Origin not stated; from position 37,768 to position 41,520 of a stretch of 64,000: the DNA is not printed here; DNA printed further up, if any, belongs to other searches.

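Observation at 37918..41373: One ORF fuses a cytoplasmic Mo/W-bisPGD oxidoreductase to a complete NifS/IscS-type cysteine desulfurase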

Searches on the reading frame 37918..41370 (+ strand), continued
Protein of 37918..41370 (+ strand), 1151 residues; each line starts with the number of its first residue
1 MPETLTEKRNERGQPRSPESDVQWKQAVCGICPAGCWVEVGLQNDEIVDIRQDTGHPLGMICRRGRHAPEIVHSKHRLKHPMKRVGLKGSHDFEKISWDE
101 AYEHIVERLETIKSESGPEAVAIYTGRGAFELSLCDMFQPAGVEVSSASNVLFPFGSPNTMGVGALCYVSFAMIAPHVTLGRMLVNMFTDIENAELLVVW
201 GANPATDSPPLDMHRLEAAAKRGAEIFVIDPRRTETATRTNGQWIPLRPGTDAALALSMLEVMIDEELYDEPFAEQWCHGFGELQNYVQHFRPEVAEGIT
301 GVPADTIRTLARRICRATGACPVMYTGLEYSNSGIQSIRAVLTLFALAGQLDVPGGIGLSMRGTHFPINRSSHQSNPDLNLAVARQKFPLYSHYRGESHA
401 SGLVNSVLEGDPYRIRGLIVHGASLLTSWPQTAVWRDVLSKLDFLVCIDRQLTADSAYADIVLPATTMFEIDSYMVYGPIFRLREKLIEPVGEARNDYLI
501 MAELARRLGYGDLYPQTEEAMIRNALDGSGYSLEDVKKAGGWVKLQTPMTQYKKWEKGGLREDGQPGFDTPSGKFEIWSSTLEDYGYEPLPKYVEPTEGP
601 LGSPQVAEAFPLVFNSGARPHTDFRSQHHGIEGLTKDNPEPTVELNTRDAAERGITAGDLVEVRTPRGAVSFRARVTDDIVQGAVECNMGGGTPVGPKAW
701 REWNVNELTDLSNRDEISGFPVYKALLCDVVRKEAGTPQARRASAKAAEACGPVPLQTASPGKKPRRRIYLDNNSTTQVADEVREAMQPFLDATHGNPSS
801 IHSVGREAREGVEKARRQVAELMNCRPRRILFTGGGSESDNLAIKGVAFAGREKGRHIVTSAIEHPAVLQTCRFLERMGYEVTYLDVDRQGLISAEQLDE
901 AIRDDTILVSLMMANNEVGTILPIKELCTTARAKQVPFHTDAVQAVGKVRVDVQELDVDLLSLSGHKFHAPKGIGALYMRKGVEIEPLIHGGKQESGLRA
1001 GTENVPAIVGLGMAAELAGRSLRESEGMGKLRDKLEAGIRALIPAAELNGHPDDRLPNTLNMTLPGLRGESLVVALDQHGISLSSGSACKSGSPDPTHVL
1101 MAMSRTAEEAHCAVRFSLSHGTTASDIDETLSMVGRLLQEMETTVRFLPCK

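Call 7: find_homologous_proteins(query=window:37918-41370:+, max_evalue=1e-10)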
Query window:37918-41370:+ (1151 aa): 6532 proteins with E <= 1e-10 among 8000 candidates; the best 120 are listed.
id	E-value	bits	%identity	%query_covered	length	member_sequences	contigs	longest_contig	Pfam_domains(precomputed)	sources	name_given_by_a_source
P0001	0.0e+0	2646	100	100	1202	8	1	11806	PF00384.28,PF00266.26,PF01568.28,PF04879.22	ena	-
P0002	0.0e+0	2119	78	100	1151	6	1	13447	PF00384.28,PF00266.26,PF01568.28,PF04879.22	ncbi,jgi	jgi:cysteine desulfurase NifS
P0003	0.0e+0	2115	78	99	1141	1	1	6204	PF00384.28,PF00266.26,PF01568.28,PF01212.28,PF04879.22,PF01041.24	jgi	jgi:cysteine desulfurase NifS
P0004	0.0e+0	2105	78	98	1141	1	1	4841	PF00384.28,PF00266.26,PF01568.28,PF01212.28,PF04879.22,PF01041.24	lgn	-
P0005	0.0e+0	2089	79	99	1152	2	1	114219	PF00384.28,PF00266.26,PF01568.28,PF01212.28,PF04879.22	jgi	-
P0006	0.0e+0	2088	78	99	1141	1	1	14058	PF00384.28,PF00266.26,PF01568.28,PF04879.22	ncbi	ncbi:MAG: IscS subfamily cysteine desulfurase [bacterium]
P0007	0.0e+0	2084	78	98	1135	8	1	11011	PF00384.28,PF00266.26,PF01568.28,PF01212.28,PF04879.22,PF01041.24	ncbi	ncbi:MAG: aminotransferase class V-fold PLP-dependent enzyme [Gemmatimonadales bacterium]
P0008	0.0e+0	2083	77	98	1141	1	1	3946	PF00384.28,PF00266.26,PF01568.28,PF01212.28,PF04879.22,PF01041.24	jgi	jgi:cysteine desulfurase NifS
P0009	0.0e+0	2082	78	98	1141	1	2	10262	PF00384.28,PF00266.26,PF01568.28,PF01212.28,PF04879.22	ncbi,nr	ncbi:MAG: aminotransferase class V-fold PLP-dependent enzyme [Calditrichaeota bacterium]|nr:MAG: ami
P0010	0.0e+0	2082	76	100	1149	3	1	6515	PF00384.28,PF00266.26,PF01568.28,PF04879.22,PF01041.24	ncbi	-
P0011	0.0e+0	2081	78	98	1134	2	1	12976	PF00384.28,PF00266.26,PF01568.28,PF01212.28,PF04879.22,PF01041.24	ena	-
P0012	0.0e+0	2081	78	98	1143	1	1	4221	PF00384.28,PF00266.26,PF01568.28,PF01212.28,PF04879.22,PF01041.24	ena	-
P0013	0.0e+0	2078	78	99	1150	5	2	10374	PF00384.28,PF00266.26,PF01568.28,PF04879.22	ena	-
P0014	0.0e+0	2075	78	98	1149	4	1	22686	PF00384.28,PF00266.26,PF01568.28,PF01212.28,PF04879.22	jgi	-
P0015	0.0e+0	2075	77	98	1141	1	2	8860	PF00384.28,PF00266.26,PF01568.28,PF04879.22,PF01041.24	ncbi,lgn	ncbi:MAG: IscS subfamily cysteine desulfurase [bacterium]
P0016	0.0e+0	2074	78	98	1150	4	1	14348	PF00384.28,PF00266.26,PF01568.28,PF01212.28,PF04879.22,PF01041.24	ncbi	-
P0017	0.0e+0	2073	76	100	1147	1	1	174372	PF00384.28,PF00266.26,PF01568.28,PF04879.22,PF01041.24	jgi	jgi:cysteine desulfurase NifS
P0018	0.0e+0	2072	77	100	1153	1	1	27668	PF00384.28,PF00266.26,PF01568.28,PF01212.28,PF04879.22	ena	-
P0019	0.0e+0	2071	78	98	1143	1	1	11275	PF00384.28,PF00266.26,PF01568.28,PF01212.28,PF04879.22,PF01041.24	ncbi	-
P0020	0.0e+0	2070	77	98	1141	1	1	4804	PF00384.28,PF00266.26,PF01568.28,PF04879.22,PF01041.24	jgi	jgi:cysteine desulfurase NifS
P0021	0.0e+0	2067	76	98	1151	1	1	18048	PF00384.28,PF00266.26,PF01568.28,PF04879.22,PF01041.24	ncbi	ncbi:MAG: IscS subfamily cysteine desulfurase [bacterium]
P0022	0.0e+0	2067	76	98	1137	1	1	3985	PF00384.28,PF00266.26,PF01568.28,PF04879.22,PF01041.24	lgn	-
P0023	0.0e+0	2066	77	100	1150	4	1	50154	PF00384.28,PF00266.26,PF01568.28,PF04879.22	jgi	jgi:cysteine desulfurase NifS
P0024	0.0e+0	2065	77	98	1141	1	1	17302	PF00384.28,PF00266.26,PF01568.28,PF04879.22,PF01041.24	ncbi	ncbi:MAG: IscS subfamily cysteine desulfurase [bacterium]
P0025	0.0e+0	2065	77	98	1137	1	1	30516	PF00384.28,PF00266.26,PF01568.28,PF04879.22,PF01041.24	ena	-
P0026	0.0e+0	2060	76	98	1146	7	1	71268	PF00384.28,PF00266.26,PF01568.28,PF01212.28,PF04879.22,PF01041.24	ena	-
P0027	0.0e+0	2060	77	98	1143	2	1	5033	PF00384.28,PF00266.26,PF01568.28,PF04879.22,PF01041.24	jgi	jgi:cysteine desulfurase NifS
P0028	0.0e+0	2059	76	98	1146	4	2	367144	PF00384.28,PF00266.26,PF01568.28,PF01212.28,PF04879.22,PF01041.24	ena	-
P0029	0.0e+0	2059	76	98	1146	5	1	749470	PF00384.28,PF00266.26,PF01568.28,PF01212.28,PF04879.22,PF01041.24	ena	-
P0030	0.0e+0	2059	76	98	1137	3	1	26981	PF00384.28,PF00266.26,PF01568.28,PF01212.28,PF04879.22,PF01041.24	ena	-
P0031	0.0e+0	2059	77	99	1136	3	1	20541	PF00384.28,PF00266.26,PF01568.28,PF01212.28,PF04879.22,PF01041.24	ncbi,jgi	jgi:cysteine desulfurase NifS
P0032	0.0e+0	2057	77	100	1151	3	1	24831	PF00384.28,PF00266.26,PF01568.28,PF01212.28,PF04879.22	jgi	jgi:cysteine desulfurase NifS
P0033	0.0e+0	2057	77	98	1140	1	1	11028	PF00384.28,PF00266.26,PF01568.28,PF01212.28,PF04879.22,PF01041.24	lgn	-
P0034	0.0e+0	2057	77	98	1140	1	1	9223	PF00384.28,PF00266.26,PF01568.28,PF04879.22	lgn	-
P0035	0.0e+0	2057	76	98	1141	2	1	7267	PF00384.28,PF00266.26,PF01568.28,PF01212.28,PF04879.22,PF01041.24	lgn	-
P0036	0.0e+0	2056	75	100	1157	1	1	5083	PF00384.28,PF00266.26,PF01568.28,PF04879.22,PF01041.24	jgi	jgi:cysteine desulfurase NifS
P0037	0.0e+0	2056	75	100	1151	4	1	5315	PF00384.28,PF00266.26,PF01568.28,PF01212.28,PF04879.22,PF01041.24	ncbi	-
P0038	0.0e+0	2056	77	99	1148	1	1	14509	PF00155.28,PF00384.28,PF00266.26,PF01568.28,PF01212.28,PF04879.22,PF01041.24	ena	-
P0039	0.0e+0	2055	77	98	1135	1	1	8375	PF00384.28,PF00266.26,PF01568.28,PF01212.28,PF04879.22,PF01041.24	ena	-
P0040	0.0e+0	2054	77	98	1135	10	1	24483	PF00384.28,PF00266.26,PF01568.28,PF01212.28,PF04879.22,PF01041.24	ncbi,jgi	jgi:cysteine desulfurase NifS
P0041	0.0e+0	2054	76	98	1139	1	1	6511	PF00384.28,PF00266.26,PF01568.28,PF01212.28,PF04879.22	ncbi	-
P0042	0.0e+0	2050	76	98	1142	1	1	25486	PF00384.28,PF00266.26,PF01568.28,PF01212.28,PF04879.22,PF01041.24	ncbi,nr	ncbi:MAG: aminotransferase class V-fold PLP-dependent enzyme [Calditrichaeota bacterium]|nr:MAG: ami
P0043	0.0e+0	2050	76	100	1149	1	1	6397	PF00384.28,PF00266.26,PF01568.28,PF01212.28,PF04879.22,PF01041.24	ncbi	-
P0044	0.0e+0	2048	76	98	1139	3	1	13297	PF00384.28,PF00266.26,PF01568.28,PF04879.22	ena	-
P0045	0.0e+0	2047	76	98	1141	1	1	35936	PF00384.28,PF00266.26,PF01568.28,PF01212.28,PF04879.22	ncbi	-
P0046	0.0e+0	2045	76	98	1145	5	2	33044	PF00384.28,PF00266.26,PF01568.28,PF01212.28,PF04879.22,PF01041.24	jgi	jgi:cysteine desulfurase NifS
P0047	0.0e+0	2044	76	100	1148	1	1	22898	PF00384.28,PF00266.26,PF01568.28,PF01212.28,PF04879.22,PF01041.24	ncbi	-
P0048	0.0e+0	2044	76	98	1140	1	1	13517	PF00384.28,PF00266.26,PF01568.28,PF04879.22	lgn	-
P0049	0.0e+0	2043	76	99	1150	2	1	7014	PF00384.28,PF00266.26,PF01568.28,PF04879.22,PF01041.24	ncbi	ncbi:MAG: IscS subfamily cysteine desulfurase [Gammaproteobacteria bacterium]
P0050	0.0e+0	2042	76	98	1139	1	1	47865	PF00384.28,PF00266.26,PF01568.28,PF04879.22,PF01041.24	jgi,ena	-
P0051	0.0e+0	2040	77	98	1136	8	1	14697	PF00384.28,PF00266.26,PF01568.28,PF01212.28,PF04879.22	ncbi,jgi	jgi:cysteine desulfurase NifS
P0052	0.0e+0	2039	77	98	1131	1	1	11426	PF00384.28,PF00266.26,PF01568.28,PF04879.22,PF01041.24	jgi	jgi:cysteine desulfurase NifS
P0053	0.0e+0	2039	78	98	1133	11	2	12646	PF00384.28,PF00266.26,PF01568.28,PF04879.22,PF01041.24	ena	-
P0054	0.0e+0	2039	76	98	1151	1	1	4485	PF00384.28,PF00266.26,PF01568.28,PF04879.22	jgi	jgi:cysteine desulfurase NifS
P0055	0.0e+0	2034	77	98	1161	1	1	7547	PF00384.28,PF00266.26,PF01568.28,PF04879.22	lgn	-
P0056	0.0e+0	2034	76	98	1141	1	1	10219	PF00384.28,PF00266.26,PF01568.28,PF04879.22,PF01041.24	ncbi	ncbi:MAG: IscS subfamily cysteine desulfurase [bacterium]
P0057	0.0e+0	2034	75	100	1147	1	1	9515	PF00384.28,PF00266.26,PF01568.28,PF04879.22,PF01041.24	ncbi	-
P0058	0.0e+0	2033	76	99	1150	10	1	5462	PF00384.28,PF00266.26,PF01568.28,PF01212.28,PF04879.22,PF01041.24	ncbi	ncbi:MAG: IscS subfamily cysteine desulfurase [Acidiferrobacterales bacterium]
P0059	0.0e+0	2032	76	98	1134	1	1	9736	PF00384.28,PF00266.26,PF01568.28,PF04879.22,PF01041.24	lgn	-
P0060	0.0e+0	2032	75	99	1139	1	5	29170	PF00384.28,PF00266.26,PF01568.28,PF01212.28,PF04879.22,PF01041.24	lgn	-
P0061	0.0e+0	2032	76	98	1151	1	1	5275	PF00384.28,PF00266.26,PF01568.28,PF01212.28,PF04879.22,PF01041.24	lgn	-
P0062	0.0e+0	2031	76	98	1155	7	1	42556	PF00384.28,PF00266.26,PF01568.28,PF01041.24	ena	-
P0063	0.0e+0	2028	75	99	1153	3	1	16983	PF00384.28,PF00266.26,PF01568.28,PF01212.28,PF04879.22,PF01041.24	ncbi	ncbi:MAG: IscS subfamily cysteine desulfurase [Alphaproteobacteria bacterium]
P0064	0.0e+0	2027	76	98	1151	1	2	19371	PF00384.28,PF00266.26,PF01568.28,PF04879.22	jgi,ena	-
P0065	0.0e+0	2027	76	98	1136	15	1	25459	PF00384.28,PF00266.26,PF01568.28,PF04879.22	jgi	jgi:cysteine desulfurase NifS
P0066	0.0e+0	2026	74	100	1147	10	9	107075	PF00384.28,PF00266.26,PF01568.28,PF01212.28,PF04879.22,PF01041.24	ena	-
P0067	0.0e+0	2026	75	98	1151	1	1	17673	PF00384.28,PF00266.26,PF01568.28,PF04879.22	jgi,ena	-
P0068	0.0e+0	2025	76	98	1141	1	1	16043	PF00384.28,PF00266.26,PF01568.28,PF04879.22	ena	-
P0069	0.0e+0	2025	76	98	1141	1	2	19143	PF00384.28,PF00266.26,PF01568.28,PF04879.22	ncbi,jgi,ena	-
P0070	0.0e+0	2024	78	96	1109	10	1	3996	PF00384.28,PF00266.26,PF01568.28,PF01041.24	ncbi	-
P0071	0.0e+0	2023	76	98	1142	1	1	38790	PF00384.28,PF00266.26,PF01568.28,PF04879.22,PF01041.24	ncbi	ncbi:MAG: IscS subfamily cysteine desulfurase [Candidatus Methylomirabilia bacterium]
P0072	0.0e+0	2022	75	98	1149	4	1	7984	PF00384.28,PF00266.26,PF01568.28,PF04879.22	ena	-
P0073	0.0e+0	2022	75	98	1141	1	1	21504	PF00384.28,PF00266.26,PF01568.28,PF01212.28,PF04879.22,PF01041.24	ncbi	-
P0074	0.0e+0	2021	75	100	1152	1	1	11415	PF00384.28,PF00266.26,PF01568.28,PF01212.28,PF04879.22,PF01041.24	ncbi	-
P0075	0.0e+0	2021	75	98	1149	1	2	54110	PF00384.28,PF00266.26,PF01568.28,PF04879.22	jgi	-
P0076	0.0e+0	2021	75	98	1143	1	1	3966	PF00384.28,PF00266.26,PF01568.28,PF04879.22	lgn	-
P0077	0.0e+0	2021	75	98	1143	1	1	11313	PF00384.28,PF00266.26,PF01568.28,PF04879.22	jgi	-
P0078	0.0e+0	2020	75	98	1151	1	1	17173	PF00384.28,PF00266.26,PF01568.28,PF04879.22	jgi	-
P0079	0.0e+0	2020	75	98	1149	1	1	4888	PF00384.28,PF00266.26,PF01568.28,PF04879.22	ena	-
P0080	0.0e+0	2018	75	98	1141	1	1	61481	PF00384.28,PF00266.26,PF01568.28,PF04879.22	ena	-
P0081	0.0e+0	2018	75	98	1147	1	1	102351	PF00384.28,PF00266.26,PF01568.28,PF01212.28,PF04879.22,PF01041.24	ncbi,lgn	-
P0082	0.0e+0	2018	75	99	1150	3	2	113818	PF00384.28,PF00266.26,PF01568.28,PF04879.22,PF01041.24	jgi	jgi:cysteine desulfurase NifS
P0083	0.0e+0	2018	75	98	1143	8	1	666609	PF00384.28,PF00266.26,PF01568.28,PF04879.22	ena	-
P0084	0.0e+0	2016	75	98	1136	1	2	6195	PF00384.28,PF00266.26,PF01568.28,PF04879.22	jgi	jgi:cysteine desulfurase NifS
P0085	0.0e+0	2015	75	100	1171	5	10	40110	PF00384.28,PF00266.26,PF01568.28,PF01212.28,PF01041.24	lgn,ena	-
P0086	0.0e+0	2015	75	98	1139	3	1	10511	PF00384.28,PF00266.26,PF01568.28,PF04879.22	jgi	jgi:cysteine desulfurase NifS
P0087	0.0e+0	2015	75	98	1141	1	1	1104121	PF00384.28,PF00266.26,PF01568.28,PF04879.22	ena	-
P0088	0.0e+0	2013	74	98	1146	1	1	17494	PF00384.28,PF00266.26,PF01568.28,PF01212.28,PF04879.22,PF01041.24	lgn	-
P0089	0.0e+0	2013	77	96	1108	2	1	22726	PF00384.28,PF00266.26,PF01568.28,PF01212.28,PF01041.24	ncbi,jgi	jgi:cysteine desulfurase NifS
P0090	0.0e+0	2013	76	98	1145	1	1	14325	PF00384.28,PF00266.26,PF01568.28,PF04879.22,PF01041.24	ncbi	-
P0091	0.0e+0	2011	75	98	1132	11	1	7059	PF00384.28,PF00266.26,PF01568.28,PF01212.28,PF04879.22,PF01041.24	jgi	jgi:cysteine desulfurase NifS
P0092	0.0e+0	2010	75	98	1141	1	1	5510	PF00384.28,PF00266.26,PF01568.28,PF04879.22,PF01041.24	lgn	-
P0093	0.0e+0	2010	74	98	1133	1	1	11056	PF00384.28,PF00266.26,PF01568.28,PF01212.28,PF04879.22,PF01041.24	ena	-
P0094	0.0e+0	2010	75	98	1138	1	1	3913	PF00384.28,PF00266.26,PF01568.28,PF04879.22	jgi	-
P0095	0.0e+0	2009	76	98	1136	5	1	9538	PF00384.28,PF00266.26,PF01568.28,PF04879.22,PF01041.24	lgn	-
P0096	0.0e+0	2009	77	97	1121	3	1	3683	PF00384.28,PF00266.26,PF01568.28,PF01041.24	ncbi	-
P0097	0.0e+0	2008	76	98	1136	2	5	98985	PF00384.28,PF00266.26,PF01568.28,PF04879.22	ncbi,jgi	jgi:cysteine desulfurase NifS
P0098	0.0e+0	2007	75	98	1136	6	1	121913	PF00384.28,PF00266.26,PF01568.28,PF01212.28,PF04879.22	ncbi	-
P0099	0.0e+0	2007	76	98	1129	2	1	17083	PF00384.28,PF00266.26,PF01568.28,PF01212.28,PF04879.22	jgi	jgi:cysteine desulfurase NifS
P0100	0.0e+0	2006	75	98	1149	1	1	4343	PF00384.28,PF00266.26,PF01568.28,PF01212.28,PF04879.22,PF01041.24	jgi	jgi:cysteine desulfurase NifS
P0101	0.0e+0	2006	76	98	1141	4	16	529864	PF00384.28,PF00266.26,PF01568.28,PF04879.22,PF01041.24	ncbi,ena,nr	ncbi:MAG: IscS subfamily cysteine desulfurase [Deferribacteres bacterium]|nr:IscS subfamily cysteine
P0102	0.0e+0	2006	76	98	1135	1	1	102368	PF00384.28,PF00266.26,PF01568.28,PF04879.22,PF01041.24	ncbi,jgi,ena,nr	ncbi:MAG: aminotransferase class V-fold PLP-dependent enzyme [Gemmatimonadota bacterium]|nr:aminotra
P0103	0.0e+0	2006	75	98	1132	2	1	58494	PF00384.28,PF00266.26,PF01568.28,PF04879.22,PF01041.24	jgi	-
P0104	0.0e+0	2005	76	98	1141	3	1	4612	PF00384.28,PF00266.26,PF01568.28,PF01212.28,PF04879.22,PF01041.24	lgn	-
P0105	0.0e+0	2005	74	98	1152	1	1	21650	PF00384.28,PF00266.26,PF01568.28,PF04879.22,PF01041.24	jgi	jgi:cysteine desulfurase NifS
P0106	0.0e+0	2005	74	98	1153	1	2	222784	PF00384.28,PF00266.26,PF01568.28,PF01212.28,PF04879.22,PF01041.24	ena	-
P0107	0.0e+0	2005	75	98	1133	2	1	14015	PF00384.28,PF00266.26,PF01568.28,PF04879.22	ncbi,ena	-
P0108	0.0e+0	2004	76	98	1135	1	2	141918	PF00384.28,PF00266.26,PF01568.28,PF04879.22,PF01041.24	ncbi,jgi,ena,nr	ncbi:MAG: aminotransferase class V-fold PLP-dependent enzyme [Gemmatimonadota bacterium]|nr:aminotra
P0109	0.0e+0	2004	76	98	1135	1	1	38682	PF00384.28,PF00266.26,PF01568.28,PF04879.22,PF01041.24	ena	-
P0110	0.0e+0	2004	75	98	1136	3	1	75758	PF00384.28,PF00266.26,PF01568.28,PF04879.22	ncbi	-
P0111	0.0e+0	2003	75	98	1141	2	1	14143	PF00384.28,PF00266.26,PF01568.28,PF04879.22,PF01041.24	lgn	-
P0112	0.0e+0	2003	74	98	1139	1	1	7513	PF00384.28,PF00266.26,PF01568.28,PF04879.22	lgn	-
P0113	0.0e+0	2002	74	98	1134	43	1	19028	PF00384.28,PF00266.26,PF01568.28,PF04879.22,PF01041.24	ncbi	-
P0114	0.0e+0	2002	75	98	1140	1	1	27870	PF00384.28,PF00266.26,PF01568.28,PF04879.22,PF01041.24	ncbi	ncbi:MAG: aminotransferase class V-fold PLP-dependent enzyme [bacterium]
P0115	0.0e+0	2001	76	98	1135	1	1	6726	PF00384.28,PF00266.26,PF01568.28,PF04879.22,PF01041.24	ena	-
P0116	0.0e+0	2001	74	98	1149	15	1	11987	PF00384.28,PF00266.26,PF01568.28,PF04879.22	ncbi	-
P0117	0.0e+0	2001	74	98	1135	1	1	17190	PF00384.28,PF00266.26,PF01568.28,PF01212.28,PF04879.22,PF01041.24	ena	-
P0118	0.0e+0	2001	74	100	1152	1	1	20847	PF00384.28,PF00266.26,PF01568.28,PF04879.22,PF01041.24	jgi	jgi:cysteine desulfurase NifS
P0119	0.0e+0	2000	76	97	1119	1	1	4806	PF00384.28,PF00266.26,PF01568.28,PF01041.24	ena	-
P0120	0.0e+0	1999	74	98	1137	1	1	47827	PF00384.28,PF00266.26,PF01568.28,PF04879.22,PF01041.24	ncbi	-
